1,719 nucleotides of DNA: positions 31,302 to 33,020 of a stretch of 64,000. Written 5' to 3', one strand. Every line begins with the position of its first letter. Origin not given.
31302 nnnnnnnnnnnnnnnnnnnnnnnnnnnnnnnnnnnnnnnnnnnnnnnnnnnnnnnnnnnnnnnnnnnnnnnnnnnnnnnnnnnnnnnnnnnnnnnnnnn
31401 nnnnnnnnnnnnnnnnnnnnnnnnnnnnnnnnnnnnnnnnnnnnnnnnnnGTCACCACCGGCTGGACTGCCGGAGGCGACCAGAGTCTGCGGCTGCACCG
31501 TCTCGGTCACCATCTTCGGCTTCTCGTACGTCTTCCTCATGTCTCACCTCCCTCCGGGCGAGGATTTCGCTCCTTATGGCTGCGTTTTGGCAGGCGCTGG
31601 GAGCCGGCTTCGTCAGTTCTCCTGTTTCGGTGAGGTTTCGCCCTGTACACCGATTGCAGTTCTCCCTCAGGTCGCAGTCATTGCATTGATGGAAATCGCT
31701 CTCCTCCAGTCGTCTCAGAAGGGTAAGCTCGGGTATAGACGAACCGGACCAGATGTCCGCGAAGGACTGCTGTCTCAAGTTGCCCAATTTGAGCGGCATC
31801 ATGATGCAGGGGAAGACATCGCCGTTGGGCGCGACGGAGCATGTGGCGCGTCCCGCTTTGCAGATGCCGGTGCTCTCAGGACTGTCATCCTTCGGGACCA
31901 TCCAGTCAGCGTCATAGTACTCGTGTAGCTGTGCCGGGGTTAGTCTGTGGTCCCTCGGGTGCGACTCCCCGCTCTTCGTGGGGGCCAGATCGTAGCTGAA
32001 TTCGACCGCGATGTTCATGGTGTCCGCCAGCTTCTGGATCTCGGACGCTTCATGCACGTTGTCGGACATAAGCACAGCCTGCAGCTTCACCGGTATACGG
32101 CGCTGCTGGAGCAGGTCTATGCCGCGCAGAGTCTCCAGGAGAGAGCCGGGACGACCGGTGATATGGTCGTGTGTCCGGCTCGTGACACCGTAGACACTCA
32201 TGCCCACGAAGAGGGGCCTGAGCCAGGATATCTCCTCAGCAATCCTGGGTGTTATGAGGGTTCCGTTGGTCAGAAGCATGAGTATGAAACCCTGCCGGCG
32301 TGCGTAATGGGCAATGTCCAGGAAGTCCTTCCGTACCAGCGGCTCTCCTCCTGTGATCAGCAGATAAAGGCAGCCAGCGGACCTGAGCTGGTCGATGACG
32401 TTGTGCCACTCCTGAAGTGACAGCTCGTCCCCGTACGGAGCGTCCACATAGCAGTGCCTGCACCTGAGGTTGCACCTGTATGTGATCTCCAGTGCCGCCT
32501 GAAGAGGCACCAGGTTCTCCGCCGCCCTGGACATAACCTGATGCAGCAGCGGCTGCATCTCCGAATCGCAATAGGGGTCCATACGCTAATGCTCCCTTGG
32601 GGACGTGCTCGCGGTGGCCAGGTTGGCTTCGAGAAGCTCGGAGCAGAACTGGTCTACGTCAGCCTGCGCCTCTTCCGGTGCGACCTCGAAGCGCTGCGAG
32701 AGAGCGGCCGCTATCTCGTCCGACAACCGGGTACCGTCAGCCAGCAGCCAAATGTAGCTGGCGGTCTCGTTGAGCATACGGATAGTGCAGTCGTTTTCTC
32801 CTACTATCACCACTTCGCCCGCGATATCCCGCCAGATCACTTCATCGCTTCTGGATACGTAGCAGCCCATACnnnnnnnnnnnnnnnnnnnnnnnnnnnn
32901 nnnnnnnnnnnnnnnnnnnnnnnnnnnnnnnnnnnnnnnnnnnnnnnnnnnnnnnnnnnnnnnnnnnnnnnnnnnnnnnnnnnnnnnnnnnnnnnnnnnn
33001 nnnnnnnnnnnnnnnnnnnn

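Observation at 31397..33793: Compact RiPP gene cluster: HprK-like kinase, RRE, rSAM-SPASM and precursor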

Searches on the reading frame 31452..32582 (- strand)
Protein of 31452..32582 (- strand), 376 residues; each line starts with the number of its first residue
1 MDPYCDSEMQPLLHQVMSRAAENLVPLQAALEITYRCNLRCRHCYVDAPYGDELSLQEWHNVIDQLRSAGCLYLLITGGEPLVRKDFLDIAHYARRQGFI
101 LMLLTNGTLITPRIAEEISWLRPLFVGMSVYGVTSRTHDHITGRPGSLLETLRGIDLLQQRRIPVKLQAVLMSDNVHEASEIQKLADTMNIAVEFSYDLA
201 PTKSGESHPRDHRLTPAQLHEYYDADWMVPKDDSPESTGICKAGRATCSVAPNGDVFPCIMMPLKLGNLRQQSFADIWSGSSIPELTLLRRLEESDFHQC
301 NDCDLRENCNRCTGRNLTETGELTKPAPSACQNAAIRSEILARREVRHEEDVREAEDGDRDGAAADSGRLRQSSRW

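Call 3: search_protein_families(library=ncbifam, proteins=[window:31452-32582:-], max_evalue=0.01)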
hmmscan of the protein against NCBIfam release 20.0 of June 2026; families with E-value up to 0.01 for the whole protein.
window:31452-32582:- (376 aa): 71 families (the best 25 are shown)
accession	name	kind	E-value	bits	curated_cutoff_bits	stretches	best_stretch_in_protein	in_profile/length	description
TIGR04545.1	rSAM_ahbD_hemeb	equivalog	8.2e-45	153.7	500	2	30-218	3-193/339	heme b synthase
TIGR04055.1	rSAM_NirJ2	equivalog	2.9e-41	142.1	500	2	33-206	6-181/326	putative heme d1 biosynthesis radical SAM protein NirJ2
TIGR04051.1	rSAM_NirJ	equivalog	3.2e-41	141.5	515.45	2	33-192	8-169/354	heme d1 biosynthesis radical SAM protein NirJ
TIGR03962.1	mycofact_rSAM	equivalog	2.3e-40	138.8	265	1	26-314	11-315/339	mycofactocin radical SAM maturase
TIGR04250.1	SCM_rSAM_ScmE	equivalog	5.8e-37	127.4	400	2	29-191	5-171/358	SynChlorMet cassette radical SAM/SPASM protein ScmE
TIGR04053.2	TIGR04053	equivalog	1.3e-35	123.3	395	2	25-205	6-192/366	TIGR04053 family radical SAM/SPASM domain-containing protein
TIGR04054.1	rSAM_NirJ1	equivalog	7.2e-34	117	650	2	29-204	38-215/387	putative heme d1 biosynthesis radical SAM protein NirJ1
NF050035.1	rSAM_WgK_link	exception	1.8e-33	116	650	2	26-193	8-178/367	radical SAM/SPASM peptide maturase WgkB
NF045574.1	sacti_mat_StsB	exception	6.1e-33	114.3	625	1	30-332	99-415/466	StsB family radical SAM/SPASM domain sactipeptide maturase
TIGR04546.1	rSAM_ahbC_deAc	equivalog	8e-33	113.8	650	1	32-199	44-213/390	12,18-didecarboxysiroheme deacetylase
TIGR04347.1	pseudo_SAM_Halo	equivalog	3.3e-31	108.9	525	2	32-186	43-199/390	TIGR04347 family pseudo-SAM/SPASM protein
TIGR04303.1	GeoRSP_rSAM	equivalog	6.8e-30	104.7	400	2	26-226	4-204/325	GeoRSP system radical SAM/SPASM protein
TIGR02109.1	PQQ_syn_pqqE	equivalog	6.8e-30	104.2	381.35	2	25-190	5-173/358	pyrroloquinoline quinone biosynthesis protein PqqE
NF012164.0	AlbA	equivalog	2e-28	99.1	850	1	18-318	104-417/442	subtilosin maturase AlbA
TIGR03961.1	rSAM_PTO1314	hypoth_equivalog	8.9e-25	87.7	306.05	1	15-198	12-192/332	PTO1314 family radical SAM protein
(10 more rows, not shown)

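Call 4: search_protein_families(library=pfam, proteins=[window:31452-32582:-], max_evalue=0.01)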
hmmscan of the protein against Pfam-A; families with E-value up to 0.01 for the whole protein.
window:31452-32582:- (376 aa): 3 families
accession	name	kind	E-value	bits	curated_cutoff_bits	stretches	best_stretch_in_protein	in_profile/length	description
PF04055.27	Radical_SAM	-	8.3e-23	81.8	29.5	1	32-183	2-163/166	Radical SAM superfamily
PF13186.11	SPASM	-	1.4e-12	48.1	21.5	1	241-304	1-67/67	Iron-sulfur cluster-binding domain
PF13353.11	Fer4_12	-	0.0032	18.2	22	1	37-108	15-92/137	4Fe-4S single cluster domain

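Call 9: find_homologous_proteins(query=window:31452-32582:-, max_evalue=1e-20)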
Query window:31452-32582:- (376 aa): 1089 proteins with E <= 1e-20 among 8000 candidates; the best 120 are listed.
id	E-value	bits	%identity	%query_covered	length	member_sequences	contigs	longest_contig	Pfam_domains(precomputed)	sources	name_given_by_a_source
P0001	2.7e-148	512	61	99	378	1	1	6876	PF13186.12,PF04055.28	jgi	jgi:radical SAM protein with 4Fe4S-binding SPASM domain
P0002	5.1e-140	485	60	91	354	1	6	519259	PF13186.12,PF04055.28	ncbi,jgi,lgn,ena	-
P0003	2.9e-127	443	55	93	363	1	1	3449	PF13186.12,PF04055.28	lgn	-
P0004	3.5e-122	426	55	93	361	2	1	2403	PF13186.12,PF04055.28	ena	-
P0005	4.0e-119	416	55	90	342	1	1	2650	PF13186.12,PF04055.28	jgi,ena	-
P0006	2.0e-115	404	52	90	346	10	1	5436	PF13186.12,PF04055.28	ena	-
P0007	3.4e-114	400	52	91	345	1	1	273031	PF13186.12,PF04055.28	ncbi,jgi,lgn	-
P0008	1.3e-113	398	53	89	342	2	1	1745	PF13186.12,PF04055.28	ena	-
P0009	2.6e-113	397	49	92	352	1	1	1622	PF13186.12,PF04055.28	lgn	-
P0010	2.2e-111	391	51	89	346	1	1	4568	PF13186.12,PF04055.28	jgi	jgi:radical SAM protein with 4Fe4S-binding SPASM domain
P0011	2.1e-110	387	49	91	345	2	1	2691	PF13186.12,PF04055.28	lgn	-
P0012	7.6e-109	382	50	90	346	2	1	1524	PF13186.12,PF04055.28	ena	-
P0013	2.0e-108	381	52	88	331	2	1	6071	PF13186.12,PF04055.28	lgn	-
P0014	4.0e-107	377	49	88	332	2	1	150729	PF13186.12,PF04055.28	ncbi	-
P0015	9.2e-107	375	50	90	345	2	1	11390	PF13186.12,PF04055.28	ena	-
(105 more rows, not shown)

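Call 10: find_encoding_contigs(protein=P0002, flank=6000, max_places=2)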
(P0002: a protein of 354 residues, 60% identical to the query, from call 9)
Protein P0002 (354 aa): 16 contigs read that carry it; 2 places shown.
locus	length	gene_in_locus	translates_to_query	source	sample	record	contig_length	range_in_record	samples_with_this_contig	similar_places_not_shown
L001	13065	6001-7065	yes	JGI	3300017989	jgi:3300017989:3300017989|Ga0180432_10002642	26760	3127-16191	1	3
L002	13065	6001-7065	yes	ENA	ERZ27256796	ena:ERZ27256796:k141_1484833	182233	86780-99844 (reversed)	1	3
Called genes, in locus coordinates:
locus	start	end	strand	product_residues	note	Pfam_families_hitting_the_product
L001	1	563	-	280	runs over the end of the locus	PF01040:UbiA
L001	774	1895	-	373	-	PF02163:Peptidase_M50, PF00571:CBS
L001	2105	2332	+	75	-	PF08274:Zn_Ribbon_YjdM (faint)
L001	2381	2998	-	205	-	PF14333:DUF4389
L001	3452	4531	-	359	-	PF00037:Fer4 (weak), PF14697:Fer4_21, PF12838:Fer4_7, PF13187:Fer4_9 (weak)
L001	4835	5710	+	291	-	PF27840:ScmC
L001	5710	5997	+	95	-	PF05402:PqqD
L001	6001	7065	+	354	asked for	PF04055:Radical_SAM, PF13186:SPASM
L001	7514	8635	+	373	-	PF00226:DnaJ, PF01556:DnaJ_C, PF00684:DnaJ_CXXCXGXG, PF27439:DnaJ_C_2 (weak)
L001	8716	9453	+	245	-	PF04452:Methyltrans_RNA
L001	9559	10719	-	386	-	PF02771:Acyl-CoA_dh_N, PF02770:Acyl-CoA_dh_M, PF00441:Acyl-CoA_dh_1, PF08028:Acyl-CoA_dh_2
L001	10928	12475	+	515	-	PF01039:Carboxyl_trans, PF03255:ACCA (faint)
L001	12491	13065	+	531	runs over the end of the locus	PF01039:Carboxyl_trans, PF03255:ACCA (faint)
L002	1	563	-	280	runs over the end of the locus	PF01040:UbiA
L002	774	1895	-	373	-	PF02163:Peptidase_M50, PF00571:CBS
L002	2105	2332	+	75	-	PF08274:Zn_Ribbon_YjdM (faint)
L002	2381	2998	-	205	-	PF14333:DUF4389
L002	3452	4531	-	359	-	PF00037:Fer4 (weak), PF14697:Fer4_21, PF12838:Fer4_7, PF13187:Fer4_9 (weak)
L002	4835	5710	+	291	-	PF27840:ScmC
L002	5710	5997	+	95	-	PF05402:PqqD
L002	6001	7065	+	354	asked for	PF04055:Radical_SAM, PF13186:SPASM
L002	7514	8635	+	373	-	PF00226:DnaJ, PF01556:DnaJ_C, PF00684:DnaJ_CXXCXGXG, PF27439:DnaJ_C_2 (weak)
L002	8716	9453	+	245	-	PF04452:Methyltrans_RNA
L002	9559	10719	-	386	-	PF02771:Acyl-CoA_dh_N, PF02770:Acyl-CoA_dh_M, PF00441:Acyl-CoA_dh_1, PF08028:Acyl-CoA_dh_2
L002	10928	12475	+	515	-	PF01039:Carboxyl_trans, PF03255:ACCA (faint)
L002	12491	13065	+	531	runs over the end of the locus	PF01039:Carboxyl_trans, PF03255:ACCA (faint)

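Call 11: find_encoding_contigs(protein=P0007, flank=6000, max_places=2)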
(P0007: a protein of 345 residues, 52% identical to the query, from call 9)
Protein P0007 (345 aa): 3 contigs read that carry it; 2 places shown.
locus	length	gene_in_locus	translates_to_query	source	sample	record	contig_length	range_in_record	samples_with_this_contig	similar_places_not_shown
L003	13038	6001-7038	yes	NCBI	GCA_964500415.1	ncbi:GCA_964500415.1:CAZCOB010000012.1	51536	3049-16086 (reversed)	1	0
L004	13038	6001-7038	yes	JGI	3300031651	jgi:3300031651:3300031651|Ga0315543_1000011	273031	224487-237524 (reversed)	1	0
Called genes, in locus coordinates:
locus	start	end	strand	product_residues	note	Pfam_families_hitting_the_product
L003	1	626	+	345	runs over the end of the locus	-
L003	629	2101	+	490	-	PF16656:Pur_ac_phosph_N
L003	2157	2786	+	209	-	PF00072:Response_reg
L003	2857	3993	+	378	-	PF01757:Acyl_transf_3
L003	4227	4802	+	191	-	PF00717:Peptidase_S24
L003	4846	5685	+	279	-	PF27840:ScmC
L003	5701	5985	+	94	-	PF05402:PqqD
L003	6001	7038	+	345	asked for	PF04055:Radical_SAM, PF13186:SPASM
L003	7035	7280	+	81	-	-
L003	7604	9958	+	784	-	PF17210:SdrD_B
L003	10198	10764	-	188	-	-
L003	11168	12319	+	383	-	-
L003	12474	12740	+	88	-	PF13560:HTH_31 (weak)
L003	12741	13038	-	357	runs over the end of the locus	PF02899:Phage_int_SAM_1, PF13102:Phage_int_SAM_5 (weak), PF13495:Phage_int_SAM_4, PF00589:Phage_integrase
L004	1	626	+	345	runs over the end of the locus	-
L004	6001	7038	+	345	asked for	PF04055:Radical_SAM, PF13186:SPASM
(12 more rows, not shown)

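Call 12: find_encoding_contigs(protein=P0014, flank=6000, max_places=2)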
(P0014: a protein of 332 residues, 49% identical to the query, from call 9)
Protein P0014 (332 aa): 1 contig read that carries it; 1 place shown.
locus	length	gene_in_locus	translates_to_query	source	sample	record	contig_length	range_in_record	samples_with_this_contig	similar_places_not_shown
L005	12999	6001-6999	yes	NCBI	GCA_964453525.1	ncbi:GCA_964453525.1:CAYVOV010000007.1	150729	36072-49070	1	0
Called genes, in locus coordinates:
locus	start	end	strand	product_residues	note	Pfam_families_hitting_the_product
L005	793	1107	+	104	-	PF00581:Rhodanese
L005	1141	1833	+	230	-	PF00837:T4_deiodinase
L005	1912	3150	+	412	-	PF14907:NTP_transf_5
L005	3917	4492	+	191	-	PF00717:Peptidase_S24 (weak)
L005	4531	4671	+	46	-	-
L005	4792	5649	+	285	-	PF27840:ScmC (weak)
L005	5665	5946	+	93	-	PF05402:PqqD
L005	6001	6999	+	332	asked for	PF04055:Radical_SAM, PF13186:SPASM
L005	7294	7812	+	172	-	-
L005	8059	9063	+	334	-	PF00005:ABC_tran, PF13304:AAA_21, PF13732:DrrA1-3_C (faint)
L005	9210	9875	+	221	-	PF01061:ABC2_membrane, PF12698:ABC2_membrane_3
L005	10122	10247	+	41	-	-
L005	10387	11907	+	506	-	-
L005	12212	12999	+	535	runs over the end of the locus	PF05708:Peptidase_C92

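Call 20: find_related_loci(query=A1, collection=genome_contigs, flank=8000)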
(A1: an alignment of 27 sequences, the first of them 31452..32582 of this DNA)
Query A1 (376 aa) in genome_contigs; peptide patterns used: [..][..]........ (x = any residue, [..] = any of these).
600 stretches matched a pattern (row limit reached: there are more); 574 encode a relative of the query (tblastn E <= 1e-3); the best 80 are kept; 80 distinct loci.
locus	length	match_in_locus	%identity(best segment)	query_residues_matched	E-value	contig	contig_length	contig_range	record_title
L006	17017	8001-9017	45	11-345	3e-87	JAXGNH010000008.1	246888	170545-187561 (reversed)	MAG: Anaerolineae bacterium isolate AnMBR.bin251 bin251_8, whole genome shotgun sequence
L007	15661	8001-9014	39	9-345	2e-75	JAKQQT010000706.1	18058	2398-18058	MAG: Armatimonadota bacterium isolate USMO_maxbin.175 k141_632682, whole genome shotgun sequence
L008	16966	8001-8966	39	15-339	4e-71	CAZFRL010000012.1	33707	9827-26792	MAG TPA_asm: uncultured Dehalococcoidales bacterium isolate binchicken_co100_466 genome assembly, contig: NODE_1888_leng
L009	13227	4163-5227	33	1-357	5e-61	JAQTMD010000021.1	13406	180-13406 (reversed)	MAG: Candidatus Omnitrophota bacterium isolate STA_32 NODE_9086_length_13406_cov_2.828827_Sandtown_A, whole genome shotg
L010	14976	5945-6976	34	9-339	2e-60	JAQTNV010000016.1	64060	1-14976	MAG: bacterium isolate STA_72 NODE_879_length_64060_cov_5.818482_Sandtown_A, whole genome shotgun sequence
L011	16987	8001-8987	35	20-340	2e-60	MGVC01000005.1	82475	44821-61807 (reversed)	MAG: Elusimicrobia bacterium RIFOXYA2_FULL_39_19 rifoxya2_full_scaffold_121, whole genome shotgun sequence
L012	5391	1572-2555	34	9-335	4e-60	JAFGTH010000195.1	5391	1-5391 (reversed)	MAG: Lentisphaerae bacterium isolate Zod_Metabat.961 k87_10394125, whole genome shotgun sequence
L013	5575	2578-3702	32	11-355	7e-60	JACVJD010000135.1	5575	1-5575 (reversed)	MAG: Candidatus Solincola daggyaiensis isolate DG_1_6.bin.137 contig135, whole genome shotgun sequence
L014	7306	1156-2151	34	13-340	5e-58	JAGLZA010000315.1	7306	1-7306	MAG: candidate division WOR-3 bacterium isolate RS_13_48 ZL320.bin.48.fa_315, whole genome shotgun sequence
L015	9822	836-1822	35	10-323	1e-56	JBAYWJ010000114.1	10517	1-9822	MAG: Kiritimatiellia bacterium isolate SO_2016_LW3_80 scaffold09288_LW162_2016, whole genome shotgun sequence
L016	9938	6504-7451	34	25-334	2e-53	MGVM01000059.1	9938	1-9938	MAG: Elusimicrobia bacterium RIFOXYB2_FULL_48_7 rifoxyb2_full_scaffold_2503, whole genome shotgun sequence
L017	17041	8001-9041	33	1-331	5e-53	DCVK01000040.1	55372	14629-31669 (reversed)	MAG TPA_asm: Candidatus Aminicenantes bacterium UBA2190 UBA2190_contig_18211, whole genome shotgun sequence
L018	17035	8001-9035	33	10-341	8e-53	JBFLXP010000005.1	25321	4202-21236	MAG: Nitrospirota bacterium isolate MAG061 MAG061_5, whole genome shotgun sequence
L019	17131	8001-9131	32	6-371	3e-52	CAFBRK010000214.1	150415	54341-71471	Olavius algarvensis associated proteobacterium Delta 3 isolate mag3:49deedb4-927c-43a8-ad40-04e63e16f3c8 genome assembly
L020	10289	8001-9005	34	15-340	6e-52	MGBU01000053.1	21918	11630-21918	MAG: Candidatus Rokubacteria bacterium GWA2_73_35 gwa2_scaffold_17720, whole genome shotgun sequence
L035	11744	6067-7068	29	27-348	8e-44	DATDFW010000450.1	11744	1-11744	MAG TPA_asm: Nitrospiraceae bacterium isolate SMAG_U236 k141_28702, whole genome shotgun sequence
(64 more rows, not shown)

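Call 30: find_encoding_contigs(protein=P0001, flank=4000, max_places=2)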
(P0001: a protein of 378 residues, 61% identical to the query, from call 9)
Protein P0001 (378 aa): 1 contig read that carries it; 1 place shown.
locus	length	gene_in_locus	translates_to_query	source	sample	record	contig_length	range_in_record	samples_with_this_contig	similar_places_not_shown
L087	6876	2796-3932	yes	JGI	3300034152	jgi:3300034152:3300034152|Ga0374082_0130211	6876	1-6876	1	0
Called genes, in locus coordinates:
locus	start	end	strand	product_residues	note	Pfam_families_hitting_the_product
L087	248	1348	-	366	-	PF00037:Fer4 (weak), PF14697:Fer4_21, PF12838:Fer4_7, PF13187:Fer4_9 (weak)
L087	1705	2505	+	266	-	PF27840:ScmC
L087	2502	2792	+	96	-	PF05402:PqqD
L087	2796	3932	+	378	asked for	PF04055:Radical_SAM, PF13186:SPASM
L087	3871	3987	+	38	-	-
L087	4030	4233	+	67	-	-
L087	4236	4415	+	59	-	-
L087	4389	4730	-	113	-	-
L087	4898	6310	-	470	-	-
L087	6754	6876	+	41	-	?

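Call 50: search_solved_structures(query=window:31452-32582:-, max_evalue=0.00001)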
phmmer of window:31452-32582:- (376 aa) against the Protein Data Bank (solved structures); distinct sequences matched with E-value up to 0.00001: 6.
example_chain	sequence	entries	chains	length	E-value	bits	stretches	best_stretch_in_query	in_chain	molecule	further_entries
6efn_A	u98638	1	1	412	8.9e-23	84.1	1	5-285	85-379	Sporulation killing factor maturation protein SkfB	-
6c8v_A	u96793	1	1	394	1.6e-13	53.6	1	26-338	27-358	Coenzyme PQQ synthesis protein E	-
7vob_C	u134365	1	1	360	2e-09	40.1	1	34-191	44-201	Cytosylglucuronate decarboxylase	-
7voc_C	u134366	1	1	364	2.1e-09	40.1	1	34-191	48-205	Cytosylglucuronate decarboxylase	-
8wm2_A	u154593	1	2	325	1.7e-07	33.8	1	26-118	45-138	Fe-S radical SAM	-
8vpo_A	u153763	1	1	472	1.3e-06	30.9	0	60-202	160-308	Radical SAM core domain-containing protein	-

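Call 71: search_protein_families(library=ncbifam, proteins=[L018:9267-10160:+, L035:7377-8294:+], max_evalue=0.001)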
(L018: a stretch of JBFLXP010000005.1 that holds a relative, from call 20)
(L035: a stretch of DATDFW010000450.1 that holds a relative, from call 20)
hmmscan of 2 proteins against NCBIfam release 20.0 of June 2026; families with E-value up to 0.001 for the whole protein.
L018:9267-10160:+ (298 aa): 5 families
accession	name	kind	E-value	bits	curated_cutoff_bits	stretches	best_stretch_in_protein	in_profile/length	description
TIGR04249.1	SCM_chp_ScmC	equivalog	5.3e-10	39.1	125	1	143-244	122-229/292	SynChlorMet cassette protein ScmC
TIGR04355.1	HprK_rel_B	hypoth_equivalog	5.6e-10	38.9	200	1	143-206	141-203/351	HprK-related kinase B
TIGR04352.1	HprK_rel_A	equivalog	9.9e-07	28.1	200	1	146-195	96-144/280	HprK-related kinase A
NF006821.0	PRK09344.1-3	subfamily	5.6e-06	25.2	369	1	136-201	191-268/525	phosphoenolpyruvate carboxykinase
TIGR00679.1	hpr-ser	equivalog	0.00047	19.5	240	1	137-199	124-184/300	HPr(Ser) kinase/phosphatase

L035:7377-8294:+ (306 aa): 3 families
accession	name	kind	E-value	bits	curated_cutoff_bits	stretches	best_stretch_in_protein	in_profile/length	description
TIGR04355.1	HprK_rel_B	hypoth_equivalog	9.8e-10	38.1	200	1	141-206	138-203/351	HprK-related kinase B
TIGR04352.1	HprK_rel_A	equivalog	4.1e-06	26.1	200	1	147-201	96-150/280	HprK-related kinase A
TIGR04249.1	SCM_chp_ScmC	equivalog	6.2e-06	25.7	125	1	144-207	122-185/292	SynChlorMet cassette protein ScmC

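Call 72: search_protein_families(library=pfam, proteins=[L005:3917-4492:+], max_evalue=0.01)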
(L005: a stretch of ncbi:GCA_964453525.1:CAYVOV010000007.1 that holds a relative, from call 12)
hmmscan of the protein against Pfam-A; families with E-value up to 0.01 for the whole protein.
L005:3917-4492:+ (191 aa): 1 family
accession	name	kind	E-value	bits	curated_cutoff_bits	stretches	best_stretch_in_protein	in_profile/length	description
PF00717.28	Peptidase_S24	-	4.1e-06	26.9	23.3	1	31-83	32-82/116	Peptidase S24-like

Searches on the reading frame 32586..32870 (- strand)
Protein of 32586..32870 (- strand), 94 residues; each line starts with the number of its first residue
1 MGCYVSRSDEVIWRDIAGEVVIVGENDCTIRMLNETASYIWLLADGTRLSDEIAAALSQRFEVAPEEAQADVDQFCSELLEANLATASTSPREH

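Call 3: search_protein_families(library=ncbifam, proteins=[window:32586-32870:-], max_evalue=0.01)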
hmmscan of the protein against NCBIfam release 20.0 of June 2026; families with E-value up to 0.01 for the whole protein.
window:32586-32870:- (94 aa): 6 families
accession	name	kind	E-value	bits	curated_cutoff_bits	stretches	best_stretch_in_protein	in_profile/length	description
NF033530.1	lasso_PqqD_Strm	exception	2.1e-07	31.1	70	1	19-85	12-78/78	lasso peptide biosynthesis PqqD family chaperone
TIGR04248.1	SCM_PqqD_rel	equivalog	4.7e-07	29.9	100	1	26-86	22-82/84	SynChlorMet cassette protein ScmD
TIGR03859.1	PQQ_PqqD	equivalog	7.1e-07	29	46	1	30-81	26-76/81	pyrroloquinoline quinone biosynthesis peptide chaperone PqqD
NF033536.1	lasso_PqqD_Bac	exception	9.6e-07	28.9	80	1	4-85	5-86/88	lasso peptide biosynthesis PqqD family chaperone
TIGR04302.1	geo_PqqD_fam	equivalog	0.00012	22.5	100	1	27-81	43-96/102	GeoRSP system PqqD family peptide chaperone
NF002535.0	PRK02079.1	equivalog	0.00012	21.8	101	1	32-76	37-80/92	pyrroloquinoline quinone biosynthesis peptide chaperone PqqD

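Call 4: search_protein_families(library=pfam, proteins=[window:32586-32870:-], max_evalue=0.01)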
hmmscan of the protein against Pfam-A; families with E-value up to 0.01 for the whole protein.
window:32586-32870:- (94 aa): 1 family
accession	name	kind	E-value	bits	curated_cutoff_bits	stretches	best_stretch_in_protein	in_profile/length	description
PF05402.18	PqqD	-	2.5e-17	63.4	23.4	1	19-84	1-66/67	Coenzyme PQQ synthesis protein D (PqqD)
